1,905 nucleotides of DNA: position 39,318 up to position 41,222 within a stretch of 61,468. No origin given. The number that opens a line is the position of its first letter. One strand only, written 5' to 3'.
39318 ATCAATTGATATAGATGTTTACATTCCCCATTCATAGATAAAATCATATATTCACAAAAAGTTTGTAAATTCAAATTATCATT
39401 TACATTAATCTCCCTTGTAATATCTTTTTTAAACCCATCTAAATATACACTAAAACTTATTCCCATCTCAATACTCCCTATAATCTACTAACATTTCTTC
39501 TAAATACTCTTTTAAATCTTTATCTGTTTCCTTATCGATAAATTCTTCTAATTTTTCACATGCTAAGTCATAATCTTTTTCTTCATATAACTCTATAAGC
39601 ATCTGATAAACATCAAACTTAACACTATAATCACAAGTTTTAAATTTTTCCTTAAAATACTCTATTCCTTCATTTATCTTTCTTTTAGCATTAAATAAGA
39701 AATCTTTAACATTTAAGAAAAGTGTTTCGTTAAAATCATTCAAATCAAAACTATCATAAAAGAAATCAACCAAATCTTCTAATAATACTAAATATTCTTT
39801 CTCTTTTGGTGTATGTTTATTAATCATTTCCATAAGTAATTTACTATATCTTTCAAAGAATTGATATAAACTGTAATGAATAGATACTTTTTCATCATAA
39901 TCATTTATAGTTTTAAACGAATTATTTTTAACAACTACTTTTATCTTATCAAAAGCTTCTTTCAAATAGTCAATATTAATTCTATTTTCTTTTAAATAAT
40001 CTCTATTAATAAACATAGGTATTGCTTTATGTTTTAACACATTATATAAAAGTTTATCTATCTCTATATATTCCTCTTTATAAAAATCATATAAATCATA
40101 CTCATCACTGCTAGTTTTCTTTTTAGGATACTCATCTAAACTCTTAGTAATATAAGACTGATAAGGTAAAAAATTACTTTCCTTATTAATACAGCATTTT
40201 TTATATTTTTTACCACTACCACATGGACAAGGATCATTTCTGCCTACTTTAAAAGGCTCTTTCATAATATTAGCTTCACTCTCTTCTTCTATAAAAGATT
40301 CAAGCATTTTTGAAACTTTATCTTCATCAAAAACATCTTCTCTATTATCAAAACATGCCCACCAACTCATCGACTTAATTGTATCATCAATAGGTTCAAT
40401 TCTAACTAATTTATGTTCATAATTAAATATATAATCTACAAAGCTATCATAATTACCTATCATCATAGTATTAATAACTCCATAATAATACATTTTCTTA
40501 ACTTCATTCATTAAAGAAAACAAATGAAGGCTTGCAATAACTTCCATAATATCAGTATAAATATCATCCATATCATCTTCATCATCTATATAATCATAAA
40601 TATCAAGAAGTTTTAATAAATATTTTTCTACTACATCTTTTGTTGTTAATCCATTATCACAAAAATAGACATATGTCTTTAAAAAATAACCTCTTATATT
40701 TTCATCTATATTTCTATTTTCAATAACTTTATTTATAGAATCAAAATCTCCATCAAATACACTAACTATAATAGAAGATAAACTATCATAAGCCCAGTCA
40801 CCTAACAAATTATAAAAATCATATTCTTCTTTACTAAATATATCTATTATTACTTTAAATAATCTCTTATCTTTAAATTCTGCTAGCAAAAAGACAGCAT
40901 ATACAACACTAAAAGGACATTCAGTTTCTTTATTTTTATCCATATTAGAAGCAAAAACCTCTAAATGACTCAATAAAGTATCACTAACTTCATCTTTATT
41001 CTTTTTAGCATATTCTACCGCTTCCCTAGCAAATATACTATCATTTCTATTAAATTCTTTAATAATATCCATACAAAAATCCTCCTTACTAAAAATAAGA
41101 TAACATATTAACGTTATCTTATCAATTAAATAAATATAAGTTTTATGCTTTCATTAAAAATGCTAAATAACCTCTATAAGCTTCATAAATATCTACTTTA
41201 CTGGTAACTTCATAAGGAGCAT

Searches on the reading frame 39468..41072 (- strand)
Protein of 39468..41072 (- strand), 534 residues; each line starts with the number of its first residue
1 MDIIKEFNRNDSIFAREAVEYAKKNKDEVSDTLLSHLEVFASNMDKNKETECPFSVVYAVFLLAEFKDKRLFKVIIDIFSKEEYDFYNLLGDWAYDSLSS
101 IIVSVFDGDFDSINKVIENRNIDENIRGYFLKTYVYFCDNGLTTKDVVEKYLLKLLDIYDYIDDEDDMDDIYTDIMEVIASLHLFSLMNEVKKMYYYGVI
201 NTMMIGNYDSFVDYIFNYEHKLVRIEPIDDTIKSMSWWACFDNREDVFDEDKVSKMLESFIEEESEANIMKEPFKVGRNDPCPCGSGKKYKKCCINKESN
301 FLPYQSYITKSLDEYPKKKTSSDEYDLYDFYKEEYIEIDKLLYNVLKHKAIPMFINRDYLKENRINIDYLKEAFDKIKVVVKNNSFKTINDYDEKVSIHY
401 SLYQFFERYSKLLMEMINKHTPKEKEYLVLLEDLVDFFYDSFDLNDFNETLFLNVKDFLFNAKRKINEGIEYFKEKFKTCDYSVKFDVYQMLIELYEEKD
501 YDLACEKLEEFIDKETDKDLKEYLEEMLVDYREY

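Call 12: search_protein_families(library=pfam, proteins=[window:39468-41072:-], max_evalue=0.001)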
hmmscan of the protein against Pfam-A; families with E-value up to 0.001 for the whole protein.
window:39468-41072:- (534 aa): 2 families
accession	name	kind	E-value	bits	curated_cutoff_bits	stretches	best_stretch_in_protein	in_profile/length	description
PF06685.17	DUF1186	-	7.6e-30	104.7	22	1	2-241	5-246/247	Protein of unknown function (DUF1186)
PF02810.21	SEC-C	-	7.5e-10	38.9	20.4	1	278-294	1-17/19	SEC-C motif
